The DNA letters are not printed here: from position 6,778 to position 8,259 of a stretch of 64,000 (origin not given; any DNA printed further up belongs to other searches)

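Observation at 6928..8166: Transposon cargo: MerR-HTH fused to a class I SAM methyltransferase, with its own MerR-type 19-bp-spacer promoter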

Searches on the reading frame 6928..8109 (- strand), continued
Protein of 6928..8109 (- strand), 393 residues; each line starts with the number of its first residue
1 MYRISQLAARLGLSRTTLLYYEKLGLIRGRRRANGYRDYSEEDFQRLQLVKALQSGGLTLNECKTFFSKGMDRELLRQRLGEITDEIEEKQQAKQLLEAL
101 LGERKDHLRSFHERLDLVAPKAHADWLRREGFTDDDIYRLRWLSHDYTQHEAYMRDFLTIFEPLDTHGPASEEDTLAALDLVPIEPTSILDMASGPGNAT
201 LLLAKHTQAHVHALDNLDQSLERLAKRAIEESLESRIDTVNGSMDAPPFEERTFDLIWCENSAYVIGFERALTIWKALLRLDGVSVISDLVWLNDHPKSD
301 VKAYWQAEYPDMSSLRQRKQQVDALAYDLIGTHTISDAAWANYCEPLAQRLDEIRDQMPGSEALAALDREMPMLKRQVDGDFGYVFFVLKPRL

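Call 8: find_homologous_proteins(query=window:6931-8109:-)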
Query window:6931-8109:- (393 aa): 223 proteins with E <= 0.001 among 8000 candidates; the best 120 are listed.
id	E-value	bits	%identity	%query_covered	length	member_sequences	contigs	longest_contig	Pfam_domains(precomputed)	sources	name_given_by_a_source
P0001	1.7e-260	882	99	100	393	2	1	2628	PF13847.13,PF00376.30,PF13411.13,PF13649.13,PF08241.19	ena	-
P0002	2.6e-167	575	66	100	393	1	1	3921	PF13847.13,PF13489.13,PF00376.30,PF13411.13,PF13649.13,PF08241.19,PF08242.19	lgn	-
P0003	4.6e-140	485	58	100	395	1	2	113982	PF13847.13,PF13489.13,PF00376.30,PF13411.13,PF13649.13,PF08241.19,PF08242.19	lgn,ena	-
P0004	2.3e-132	460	53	99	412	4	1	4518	PF13847.13,PF00376.30,PF13411.13,PF13649.13,PF13578.13,PF08241.19,PF08242.19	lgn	-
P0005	1.0e-128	448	52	99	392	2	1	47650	PF13847.13,PF00376.30,PF13411.13,PF05175.21,PF13649.13,PF08241.19,PF08242.19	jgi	-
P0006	2.6e-126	440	52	99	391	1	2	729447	PF13847.13,PF13489.13,PF00376.30,PF13411.13,PF13649.13,PF08241.19,PF08242.19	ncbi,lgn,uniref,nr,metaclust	ncbi:MerR family transcriptional regulator [Ferrimonas marina]|uniref:DNA-binding transcriptional re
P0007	5.2e-124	432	50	99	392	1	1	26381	PF13847.13,PF00376.30,PF13411.13,PF05175.21,PF13649.13,PF08241.19,PF08242.19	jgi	-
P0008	3.9e-123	429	51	99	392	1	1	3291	PF13847.13,PF13489.13,PF00376.30,PF13411.13,PF13649.13,PF13578.13,PF08241.19,PF08242.19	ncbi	-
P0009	8.6e-121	422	51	99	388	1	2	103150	PF13847.13,PF13489.13,PF00376.30,PF13411.13,PF13649.13,PF13578.13,PF08241.19,PF08242.19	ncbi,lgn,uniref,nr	ncbi:MerR family transcriptional regulator [Parendozoicomonas haliclonae]|uniref:Demethylrebeccamyci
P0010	1.1e-118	415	49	99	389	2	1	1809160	PF13847.13,PF13489.13,PF00376.30,PF13411.13,PF13649.13,PF13578.13,PF08241.19,PF08242.19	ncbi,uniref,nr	ncbi:MerR family transcriptional regulator [Photobacterium sp. J15]|uniref:MerR family transcription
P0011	2.7e-118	414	50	99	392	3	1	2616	PF13847.13,PF00376.30,PF13411.13,PF13649.13,PF13578.13,PF08241.19,PF08242.19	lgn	-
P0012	1.7e-117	411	50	99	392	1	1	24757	PF13847.13,PF13489.13,PF00376.30,PF13411.13,PF05175.21,PF13649.13,PF13578.13,PF01209.25,PF08241.19,PF08242.19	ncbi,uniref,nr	ncbi:MerR family transcriptional regulator [uncultured Endozoicomonas sp.]|uniref:MerR family transc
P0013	5.8e-117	409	50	99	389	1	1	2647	PF13847.13,PF00376.30,PF13411.13,PF13649.13,PF13578.13,PF08241.19,PF08242.19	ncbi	-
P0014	3.5e-116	407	50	99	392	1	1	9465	PF13847.13,PF00376.30,PF13411.13,PF13649.13,PF01209.25,PF08241.19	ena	-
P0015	3.5e-116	407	50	99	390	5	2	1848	PF13847.13,PF13489.13,PF00376.30,PF13411.13,PF05175.21,PF13649.13,PF13578.13,PF01209.25,PF08241.19,PF08242.19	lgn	-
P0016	7.7e-116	405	49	99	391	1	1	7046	PF13489.13,PF00376.30,PF13411.13,PF02353.27,PF08241.19,PF13847.13,PF06325.20,PF05175.21,PF13649.13,PF13578.13,PF01209.25,PF08242.19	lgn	-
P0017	2.6e-115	404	49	99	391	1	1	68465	PF13847.13,PF13489.13,PF00376.30,PF13411.13,PF13649.13,PF01209.25,PF08241.19,PF08242.19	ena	-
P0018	7.0e-115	402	49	99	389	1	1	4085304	PF13847.13,PF13489.13,PF00376.30,PF08003.18,PF13411.13,PF13649.13,PF13578.13,PF01209.25,PF08241.19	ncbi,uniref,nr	ncbi:MerR family transcriptional regulator [Photobacterium profundum]|uniref:Hypothetical transcript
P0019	4.2e-114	400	47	100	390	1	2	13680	PF13847.13,PF13489.13,PF00376.30,PF13411.13,PF13649.13,PF13578.13,PF01209.25,PF08241.19,PF08242.19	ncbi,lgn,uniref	ncbi:MAG: MerR family transcriptional regulator [Endozoicomonas sp.]|uniref:MerR family transcriptio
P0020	6.8e-114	399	47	99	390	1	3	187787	PF13847.13,PF00376.30,PF13411.13,PF05175.21,PF13649.13,PF01209.25,PF08241.19,PF08242.19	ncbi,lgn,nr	ncbi:MerR family transcriptional regulator [Vibrio cholerae]|nr:MerR family transcriptional regulato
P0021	6.9e-114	399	49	99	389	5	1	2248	PF13847.13,PF13489.13,PF00376.30,PF13411.13,PF05175.21,PF13649.13,PF13578.13,PF01209.25,PF08241.19,PF08242.19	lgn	-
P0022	1.4e-113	398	48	99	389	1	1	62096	PF13847.13,PF13489.13,PF00376.30,PF13411.13,PF06325.20,PF05175.21,PF13649.13,PF13578.13,PF01209.25,PF08241.19,PF08242.19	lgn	-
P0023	2.1e-113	397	48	99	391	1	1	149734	PF13847.13,PF00376.30,PF13411.13,PF13649.13,PF13578.13,PF08241.19,PF08242.19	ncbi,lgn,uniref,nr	ncbi:MerR family transcriptional regulator [Psychromonas ossibalaenae]|uniref:MerR family transcript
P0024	2.4e-113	397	49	99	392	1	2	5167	PF13847.13,PF13489.13,PF00376.30,PF13411.13,PF03848.21,PF05175.21,PF13649.13,PF01209.25,PF08241.19,PF08242.19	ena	-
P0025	5.2e-113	396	48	99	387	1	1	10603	PF13847.13,PF13489.13,PF00376.30,PF13411.13,PF05175.21,PF13649.13,PF13578.13,PF08241.19,PF08242.19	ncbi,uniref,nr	ncbi:methyltransferase [Vibrio ichthyoenteri ATCC 700023]|uniref:Methyltransferase n=1 Tax=Vibrio ic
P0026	5.4e-113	396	48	100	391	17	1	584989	PF13847.13,PF00376.30,PF13411.13,PF13649.13,PF13578.13,PF08241.19,PF08242.19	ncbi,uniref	ncbi:MerR family transcriptional regulator [Vibrio sp. 16]|uniref:MerR family transcriptional regula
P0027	5.6e-113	396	46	99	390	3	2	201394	PF13847.13,PF00376.30,PF13411.13,PF13649.13,PF13578.13,PF01209.25,PF08241.19,PF08242.19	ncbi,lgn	ncbi:TPA: MerR family transcriptional regulator [Vibrio cholerae]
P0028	7.6e-113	396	46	99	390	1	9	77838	PF13847.13,PF00376.30,PF13411.13,PF05175.21,PF13649.13,PF13578.13,PF01209.25,PF08241.19,PF08242.19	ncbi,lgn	ncbi:TPA: MerR family transcriptional regulator [Vibrio metschnikovii]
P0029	7.8e-113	396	47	99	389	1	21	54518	PF13847.13,PF00376.30,PF13411.13,PF13649.13,PF13578.13,PF01209.25,PF08241.19,PF08242.19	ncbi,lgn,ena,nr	ncbi:MAG: MerR family transcriptional regulator [Paraglaciecola sp.]|nr:MerR family transcriptional 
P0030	1.4e-112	395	46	99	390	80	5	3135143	PF13847.13,PF00376.30,PF13411.13,PF13649.13,PF13578.13,PF01209.25,PF08241.19,PF08242.19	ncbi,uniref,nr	ncbi:MerR family transcriptional regulator [Vibrio vulnificus]|uniref:MerR family transcriptional re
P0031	1.7e-112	394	47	100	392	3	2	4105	PF13847.13,PF13489.13,PF00376.30,PF13411.13,PF13649.13,PF13578.13,PF01209.25,PF08241.19,PF08242.19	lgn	-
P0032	1.8e-112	394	47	99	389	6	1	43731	PF13847.13,PF13489.13,PF00376.30,PF13411.13,PF05175.21,PF13649.13,PF13578.13,PF01209.25,PF08241.19,PF08242.19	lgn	-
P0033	3.6e-112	393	48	99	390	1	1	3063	PF13847.13,PF13489.13,PF00376.30,PF13411.13,PF13649.13,PF13578.13,PF08241.19,PF08242.19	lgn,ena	-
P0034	5.5e-112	393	47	99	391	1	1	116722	PF13847.13,PF13489.13,PF00376.30,PF13411.13,PF06325.20,PF13649.13,PF13578.13,PF08241.19,PF08242.19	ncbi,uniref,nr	ncbi:MerR family transcriptional regulator [Photobacterium sp. SDRW27]|uniref:MerR family transcript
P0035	5.8e-112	393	48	99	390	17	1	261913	PF13847.13,PF13489.13,PF00376.30,PF13411.13,PF13649.13,PF13578.13,PF08241.19,PF08242.19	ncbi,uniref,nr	ncbi:MerR family transcriptional regulator [Vibrio ouci]|uniref:MerR family transcriptional regulato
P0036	8.6e-112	392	46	99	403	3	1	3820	PF13847.13,PF00376.30,PF13411.13,PF13649.13,PF13578.13,PF08241.19,PF08242.19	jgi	jgi:DNA-binding transcriptional MerR regulator/cyclopropane fatty-acyl-phospholipid synthase-like me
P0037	9.3e-112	392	47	99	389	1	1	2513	PF13847.13,PF13489.13,PF00376.30,PF13411.13,PF06325.20,PF05175.21,PF13649.13,PF13578.13,PF01209.25,PF08241.19,PF08242.19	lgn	-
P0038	1.5e-111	391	48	99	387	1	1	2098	PF13847.13,PF13489.13,PF00376.30,PF13411.13,PF02353.27,PF05175.21,PF13649.13,PF13578.13,PF08241.19,PF08242.19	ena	-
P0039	5.2e-111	390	46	99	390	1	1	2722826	PF13847.13,PF13489.13,PF00376.30,PF13411.13,PF02353.27,PF13649.13,PF13578.13,PF01209.25,PF08241.19,PF08242.19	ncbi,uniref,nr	ncbi:methyltransferase [Thiosulfatimonas sediminis]|uniref:Methyltransferase n=1 Tax=Thiosulfatimona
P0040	6.0e-111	389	47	100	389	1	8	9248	PF13847.13,PF13489.13,PF00376.30,PF13411.13,PF13649.13,PF08241.19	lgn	-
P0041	6.2e-111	389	46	100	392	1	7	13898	PF13847.13,PF13489.13,PF00376.30,PF13411.13,PF13649.13,PF13578.13,PF01209.25,PF08241.19,PF08242.19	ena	-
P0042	7.0e-111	389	46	99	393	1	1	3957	PF13847.13,PF00376.30,PF13411.13,PF05175.21,PF13649.13,PF13578.13,PF08241.19,PF08242.19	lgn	-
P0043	1.0e-110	389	48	99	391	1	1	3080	PF13847.13,PF13489.13,PF00376.30,PF13411.13,PF06325.20,PF05175.21,PF13649.13,PF13578.13,PF01209.25,PF08241.19,PF08242.19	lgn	-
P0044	1.2e-110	388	48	99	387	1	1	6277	PF13847.13,PF13489.13,PF00376.30,PF13411.13,PF05175.21,PF13649.13,PF13578.13,PF08241.19,PF08242.19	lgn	-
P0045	1.3e-110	388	48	99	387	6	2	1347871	PF13847.13,PF13489.13,PF00376.30,PF13411.13,PF05175.21,PF13649.13,PF13578.13,PF08241.19,PF08242.19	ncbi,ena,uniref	ncbi:MerR family transcriptional regulator [Vibrio scophthalmi]|uniref:MerR family transcriptional r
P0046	1.4e-110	388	47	99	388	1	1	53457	PF13847.13,PF00376.30,PF13411.13,PF13649.13,PF13578.13,PF08241.19,PF08242.19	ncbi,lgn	-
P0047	1.4e-110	388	48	99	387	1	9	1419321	PF13847.13,PF13489.13,PF00376.30,PF13411.13,PF05175.21,PF13649.13,PF13578.13,PF08241.19,PF08242.19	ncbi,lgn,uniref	ncbi:MerR family transcriptional regulator [Vibrio scophthalmi]|uniref:MerR family transcriptional r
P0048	1.5e-110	388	48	99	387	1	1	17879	PF13847.13,PF13489.13,PF00376.30,PF13411.13,PF05175.21,PF13649.13,PF13578.13,PF08241.19,PF08242.19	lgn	-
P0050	2.2e-110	388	49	99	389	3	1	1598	PF13847.13,PF13489.13,PF00376.30,PF13411.13,PF13649.13,PF13578.13,PF01209.25,PF08241.19,PF08242.19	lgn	-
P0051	2.7e-110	387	47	99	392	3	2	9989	PF13847.13,PF13489.13,PF00376.30,PF13411.13,PF06325.20,PF13649.13,PF09278.18,PF13578.13,PF08241.19,PF08242.19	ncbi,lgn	-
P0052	2.9e-110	387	47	100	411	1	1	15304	PF13847.13,PF13489.13,PF00376.30,PF13411.13,PF13649.13,PF01209.25,PF08241.19,PF08242.19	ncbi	-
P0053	3.1e-110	387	48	99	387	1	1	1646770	PF13847.13,PF13489.13,PF00376.30,PF13411.13,PF02353.27,PF05175.21,PF13649.13,PF13578.13,PF08241.19,PF08242.19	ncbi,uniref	ncbi:MerR family transcriptional regulator [Vibrio scophthalmi]|uniref:MerR family transcriptional r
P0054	3.1e-110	387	48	99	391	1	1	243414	PF13847.13,PF13489.13,PF00376.30,PF13411.13,PF13649.13,PF13578.13,PF01209.25,PF08241.19,PF08242.19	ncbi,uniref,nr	ncbi:MerR family transcriptional regulator [Psychromonas aquimarina]|uniref:MerR family transcriptio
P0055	3.4e-110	387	47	99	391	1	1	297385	PF13847.13,PF00376.30,PF13411.13,PF13649.13,PF13578.13,PF08241.19,PF08242.19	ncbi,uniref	ncbi:MerR family transcriptional regulator [Shewanella sp. GXUN23E]|uniref:MerR family transcription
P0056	3.6e-110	387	48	99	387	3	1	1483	PF13847.13,PF13489.13,PF00376.30,PF13411.13,PF05175.21,PF13649.13,PF13578.13,PF08241.19,PF08242.19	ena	-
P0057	4.1e-110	387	46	99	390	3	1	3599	PF13847.13,PF13489.13,PF00376.30,PF13411.13,PF13649.13,PF13578.13,PF01209.25,PF08241.19,PF08242.19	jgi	jgi:DNA-binding transcriptional MerR regulator/cyclopropane fatty-acyl-phospholipid synthase-like me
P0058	4.9e-110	386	46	99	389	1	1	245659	PF13847.13,PF13489.13,PF00376.30,PF13411.13,PF05175.21,PF13649.13,PF13578.13,PF08241.19,PF08242.19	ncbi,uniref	ncbi:MerR family transcriptional regulator [Photobacterium sagamiensis]|uniref:MerR family transcrip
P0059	6.4e-110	386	47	99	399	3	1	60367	PF13847.13,PF13489.13,PF00376.30,PF13411.13,PF06325.20,PF05175.21,PF13649.13,PF13578.13,PF01209.25,PF08241.19,PF08242.19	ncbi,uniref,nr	ncbi:MerR family transcriptional regulator [Ferrimonas aestuarii]|uniref:Methyltransferase domain-co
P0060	7.8e-110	386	47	99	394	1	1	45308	PF13847.13,PF00376.30,PF13411.13,PF13649.13,PF08241.19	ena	-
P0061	8.8e-110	385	46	99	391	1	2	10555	PF13847.13,PF00376.30,PF13411.13,PF13649.13,PF13578.13,PF08241.19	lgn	-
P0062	1.0e-109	385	46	99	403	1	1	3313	PF13847.13,PF13489.13,PF00376.30,PF13411.13,PF13649.13,PF13578.13,PF08241.19,PF08242.19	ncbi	-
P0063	1.3e-109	385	46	99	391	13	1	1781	PF13847.13,PF00376.30,PF13411.13,PF13649.13,PF13578.13,PF08241.19,PF08242.19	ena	-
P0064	1.4e-109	385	47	99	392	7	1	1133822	PF13847.13,PF13489.13,PF00376.30,PF13411.13,PF06325.20,PF13649.13,PF13578.13,PF01209.25,PF08241.19,PF08242.19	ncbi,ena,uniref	ncbi:MerR family transcriptional regulator [Endozoicomonas atrinae]|uniref:MerR family transcription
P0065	1.4e-109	385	46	99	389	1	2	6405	PF13847.13,PF13489.13,PF00376.30,PF13411.13,PF06325.20,PF05175.21,PF13649.13,PF13578.13,PF01209.25,PF08241.19,PF08242.19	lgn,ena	-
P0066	1.7e-109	385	46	99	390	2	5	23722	PF13847.13,PF00376.30,PF13411.13,PF13649.13,PF13578.13,PF01209.25,PF08241.19,PF08242.19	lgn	-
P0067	1.8e-109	384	45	99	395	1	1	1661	PF13847.13,PF00376.30,PF13411.13,PF13649.13,PF13578.13,PF01209.25,PF08241.19,PF08242.19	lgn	-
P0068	1.9e-109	384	48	99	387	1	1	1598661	PF13847.13,PF13489.13,PF00376.30,PF13411.13,PF05175.21,PF13649.13,PF13578.13,PF08241.19,PF08242.19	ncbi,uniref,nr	ncbi:methyltransferase domain-containing protein [Vibrio scophthalmi]|uniref:HTH-type transcriptiona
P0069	2.0e-109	384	46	100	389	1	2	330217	PF13847.13,PF13489.13,PF00376.30,PF13411.13,PF06325.20,PF13649.13,PF13578.13,PF08241.19,PF08242.19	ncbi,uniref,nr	ncbi:MerR family transcriptional regulator [Photobacterium lutimaris]|uniref:Methyltransferase n=1 T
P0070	2.2e-109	384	47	99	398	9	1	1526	PF13847.13,PF00376.30,PF13411.13,PF13649.13,PF13578.13,PF08241.19,PF08242.19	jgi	-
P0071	3.3e-109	384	48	100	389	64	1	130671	PF13847.13,PF13489.13,PF00376.30,PF13411.13,PF13649.13,PF13578.13,PF08241.19,PF08242.19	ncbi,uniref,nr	ncbi:MerR family transcriptional regulator [Aliivibrio sp. S10_S31]|uniref:MerR family transcription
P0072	3.6e-109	383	47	100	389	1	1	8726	PF13847.13,PF13489.13,PF00376.30,PF13411.13,PF13649.13,PF08241.19,PF08242.19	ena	-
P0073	6.6e-109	383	47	99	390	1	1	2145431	PF13847.13,PF13489.13,PF00376.30,PF13411.13,PF13649.13,PF13578.13,PF01209.25,PF08241.19,PF08242.19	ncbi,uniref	ncbi:MerR family transcriptional regulator [Vibrio sp. HN007]|uniref:MerR family transcriptional reg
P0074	6.8e-109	383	48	99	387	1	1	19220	PF13847.13,PF13489.13,PF00376.30,PF13411.13,PF13649.13,PF13578.13,PF08241.19,PF08242.19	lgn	-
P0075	8.0e-109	382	46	99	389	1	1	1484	PF13847.13,PF13489.13,PF00376.30,PF13411.13,PF06325.20,PF05175.21,PF13649.13,PF13578.13,PF01209.25,PF08241.19,PF08242.19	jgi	-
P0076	8.1e-109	382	46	99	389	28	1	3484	PF13847.13,PF13489.13,PF00376.30,PF13411.13,PF13649.13,PF13578.13,PF08241.19,PF08242.19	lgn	-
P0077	8.6e-109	382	47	100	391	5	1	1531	PF13847.13,PF13489.13,PF00376.30,PF13411.13,PF06325.20,PF13649.13,PF13578.13,PF01209.25,PF08241.19,PF08242.19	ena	-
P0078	1.2e-108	382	46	100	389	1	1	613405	PF13847.13,PF13489.13,PF00376.30,PF13411.13,PF13649.13,PF13578.13,PF01209.25,PF08241.19,PF08242.19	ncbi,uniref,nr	ncbi:MerR family transcriptional regulator [Photobacterium rosenbergii]|uniref:MerR family transcrip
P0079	1.3e-108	382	46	99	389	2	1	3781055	PF13847.13,PF13489.13,PF00376.30,PF13411.13,PF13649.13,PF13578.13,PF08241.19,PF08242.19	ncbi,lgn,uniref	ncbi:methyltransferase domain-containing protein [Parasalinivibrio latis]|uniref:MerR family transcr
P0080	1.7e-108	381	47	99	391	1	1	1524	PF13847.13,PF13489.13,PF00376.30,PF13411.13,PF06325.20,PF13649.13,PF13578.13,PF08241.19,PF08242.19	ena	-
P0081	2.0e-108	381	47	99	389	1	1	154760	PF13847.13,PF00376.30,PF13411.13,PF03848.21,PF13649.13,PF08241.19,PF08242.19,PF10294.16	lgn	-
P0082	2.2e-108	381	47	96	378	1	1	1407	PF13847.13,PF00376.30,PF13411.13,PF05175.21,PF13649.13,PF13578.13,PF01209.25,PF08241.19,PF08242.19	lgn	-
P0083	3.6e-108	380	48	99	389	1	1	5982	PF13847.13,PF00376.30,PF13411.13,PF13649.13,PF13578.13,PF08241.19,PF08242.19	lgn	-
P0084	7.7e-108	379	44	99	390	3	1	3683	PF13847.13,PF13489.13,PF00376.30,PF13411.13,PF06325.20,PF05175.21,PF13649.13,PF13578.13,PF08241.19,PF08242.19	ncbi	-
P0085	8.4e-108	379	47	99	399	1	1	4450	PF13847.13,PF13489.13,PF00376.30,PF13411.13,PF13649.13,PF13578.13,PF01209.25,PF08241.19,PF08242.19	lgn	-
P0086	9.9e-108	379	47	99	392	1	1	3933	PF13847.13,PF13489.13,PF00376.30,PF13411.13,PF06325.20,PF13649.13,PF13578.13,PF08241.19,PF08242.19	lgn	-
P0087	1.1e-107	379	45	99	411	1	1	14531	PF13847.13,PF13489.13,PF00376.30,PF13411.13,PF13649.13,PF13578.13,PF08241.19,PF08242.19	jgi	jgi:DNA-binding transcriptional MerR regulator/trans-aconitate methyltransferase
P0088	1.2e-107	379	47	99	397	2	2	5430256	PF13847.13,PF13489.13,PF00376.30,PF13411.13,PF13649.13,PF13578.13,PF08241.19,PF08242.19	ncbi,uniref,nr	ncbi:hypothetical protein GZ77_14960 [Endozoicomonas montiporae]|uniref:HTH merR-type domain-contain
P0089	1.2e-107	378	46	99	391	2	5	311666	PF13847.13,PF13489.13,PF00376.30,PF13411.13,PF13649.13,PF13578.13,PF08241.19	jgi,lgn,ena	-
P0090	1.6e-107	378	47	99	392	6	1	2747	PF13847.13,PF13489.13,PF00376.30,PF13411.13,PF13649.13,PF13578.13,PF08241.19,PF08242.19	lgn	-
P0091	1.7e-107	378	46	100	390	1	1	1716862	PF13847.13,PF00376.30,PF13411.13,PF13649.13,PF13578.13,PF08241.19,PF08242.19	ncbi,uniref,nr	ncbi:MerR family transcriptional regulator [Ferrimonas balearica]|uniref:MerR family transcriptional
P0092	2.2e-107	378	46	100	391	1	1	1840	PF13847.13,PF13489.13,PF00376.30,PF13411.13,PF06325.20,PF13649.13,PF13578.13,PF01209.25,PF08241.19,PF08242.19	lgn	-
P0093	2.3e-107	378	47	99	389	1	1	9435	PF13847.13,PF13489.13,PF00376.30,PF13411.13,PF05175.21,PF13649.13,PF13578.13,PF01209.25,PF08241.19,PF08242.19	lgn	-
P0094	2.9e-107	377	47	99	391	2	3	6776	PF13847.13,PF00376.30,PF13411.13,PF13649.13,PF13578.13,PF08241.19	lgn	-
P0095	3.2e-107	377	46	100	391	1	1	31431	PF13847.13,PF13489.13,PF00376.30,PF13411.13,PF05175.21,PF13649.13,PF01209.25,PF08241.19,PF08242.19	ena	-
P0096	3.4e-107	377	49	93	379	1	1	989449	PF13847.13,PF00376.30,PF13411.13,PF05175.21,PF13649.13,PF01209.25,PF08241.19,PF08242.19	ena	-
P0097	3.7e-107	377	46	99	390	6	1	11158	PF13847.13,PF13489.13,PF00376.30,PF13411.13,PF13649.13,PF13578.13,PF01209.25,PF08241.19,PF08242.19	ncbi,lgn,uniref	ncbi:MerR family transcriptional regulator [Photobacterium chitinilyticum]|uniref:MerR family transc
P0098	3.8e-107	377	46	99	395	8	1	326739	PF13847.13,PF00376.30,PF13411.13,PF13649.13,PF13578.13,PF01209.25,PF08241.19,PF08242.19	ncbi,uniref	ncbi:MerR family transcriptional regulator [Photobacterium alginatilyticum]|uniref:MerR family trans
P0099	4.6e-107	377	46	99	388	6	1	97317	PF13847.13,PF13489.13,PF00376.30,PF13411.13,PF13649.13,PF13578.13,PF08241.19,PF08242.19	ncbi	ncbi:MerR family transcriptional regulator [Shewanella sp. 125m-7]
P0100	5.0e-107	376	46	99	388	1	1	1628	PF13847.13,PF13489.13,PF00376.30,PF13411.13,PF13649.13,PF13578.13,PF08241.19,PF08242.19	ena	-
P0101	5.3e-107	376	48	100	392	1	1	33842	PF13847.13,PF00376.30,PF13411.13,PF13649.13,PF13578.13,PF01209.25,PF08241.19,PF08242.19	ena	-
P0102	6.6e-107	376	47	99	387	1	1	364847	PF13847.13,PF13489.13,PF00376.30,PF13411.13,PF05175.21,PF13649.13,PF13578.13,PF08241.19,PF08242.19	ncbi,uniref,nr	ncbi:MerR family transcriptional regulator [Vibrio rhodolitus]|uniref:MerR family transcriptional re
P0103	7.4e-107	376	45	99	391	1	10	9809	PF13847.13,PF00376.30,PF13411.13,PF06325.20,PF05175.21,PF13649.13,PF01209.25,PF08241.19,PF08242.19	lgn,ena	-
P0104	1.1e-106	375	47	99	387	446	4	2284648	PF13847.13,PF00376.30,PF13411.13,PF13649.13,PF13578.13,PF08241.19,PF08242.19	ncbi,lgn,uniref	ncbi:MerR family transcriptional regulator [Vibrio harveyi]|uniref:MerR family transcriptional regul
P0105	1.4e-106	375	47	100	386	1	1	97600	PF13847.13,PF00376.30,PF13411.13,PF13649.13,PF13578.13,PF08241.19,PF08242.19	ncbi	-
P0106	1.6e-106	375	47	99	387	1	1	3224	PF13847.13,PF13489.13,PF00376.30,PF13411.13,PF13649.13,PF13578.13,PF08241.19,PF08242.19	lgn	-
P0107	1.6e-106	375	46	99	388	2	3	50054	PF13847.13,PF00376.30,PF13411.13,PF06325.20,PF05175.21,PF13649.13,PF13578.13,PF08241.19,PF08242.19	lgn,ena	-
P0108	1.7e-106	375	48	99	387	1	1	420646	PF13847.13,PF13489.13,PF00376.30,PF13411.13,PF13649.13,PF13578.13,PF08241.19,PF08242.19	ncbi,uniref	ncbi:MerR family transcriptional regulator [Vibrio kasasachensis]|uniref:MerR family transcriptional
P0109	2.9e-106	374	45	99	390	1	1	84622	PF13847.13,PF00376.30,PF13411.13,PF13649.13,PF13578.13,PF08241.19,PF08242.19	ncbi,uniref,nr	ncbi:MerR family transcriptional regulator [Vibrio mediterranei]|uniref:MerR family transcriptional 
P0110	2.9e-106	374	46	99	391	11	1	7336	PF13847.13,PF00376.30,PF13411.13,PF13649.13,PF08241.19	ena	-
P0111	3.0e-106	374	45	99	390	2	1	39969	PF13847.13,PF13489.13,PF00376.30,PF13411.13,PF13649.13,PF13578.13,PF08241.19,PF08242.19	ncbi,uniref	ncbi:MerR family transcriptional regulator [Photobacterium makurazakiensis]|uniref:MerR family trans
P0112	3.1e-106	374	46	99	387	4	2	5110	PF13847.13,PF13489.13,PF00376.30,PF13411.13,PF13649.13,PF13578.13,PF08241.19,PF08242.19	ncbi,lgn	-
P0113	8.2e-106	372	48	99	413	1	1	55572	PF13489.13,PF00376.30,PF08003.18,PF13411.13,PF03141.23,PF08241.19,PF13847.13,PF03848.21,PF05175.21,PF13649.13,PF13578.13,PF01209.25,PF08242.19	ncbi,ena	-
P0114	9.4e-106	372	46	99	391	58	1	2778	PF13847.13,PF00376.30,PF13411.13,PF05175.21,PF13649.13,PF13578.13,PF01209.25,PF08241.19,PF08242.19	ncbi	-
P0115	1.5e-105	372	46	99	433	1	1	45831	PF13847.13,PF13489.13,PF00376.30,PF13411.13,PF13649.13,PF13578.13,PF08241.19,PF08242.19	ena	-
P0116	1.5e-105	372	46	100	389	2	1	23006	PF13847.13,PF13489.13,PF00376.30,PF13411.13,PF13649.13,PF13578.13,PF08241.19,PF08242.19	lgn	-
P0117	2.1e-105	371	46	99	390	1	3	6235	PF13847.13,PF00376.30,PF13411.13,PF13649.13,PF13578.13,PF08241.19,PF08242.19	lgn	-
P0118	2.3e-105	371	47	99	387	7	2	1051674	PF13847.13,PF13489.13,PF00376.30,PF13411.13,PF13649.13,PF13578.13,PF08241.19,PF08242.19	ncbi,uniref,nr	ncbi:MerR family transcriptional regulator [Vibrio renipiscarius]|uniref:Methyltransferase n=1 Tax=V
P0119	3.5e-105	370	46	99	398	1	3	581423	PF13847.13,PF13489.13,PF00376.30,PF13411.13,PF13649.13,PF13578.13,PF08241.19,PF08242.19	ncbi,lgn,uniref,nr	ncbi:MerR family transcriptional regulator [Shewanella schlegeliana]|uniref:MerR family transcriptio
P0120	3.7e-105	370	45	100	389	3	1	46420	PF13847.13,PF13489.13,PF00376.30,PF13411.13,PF13649.13,PF13578.13,PF01209.25,PF08241.19,PF08242.19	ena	-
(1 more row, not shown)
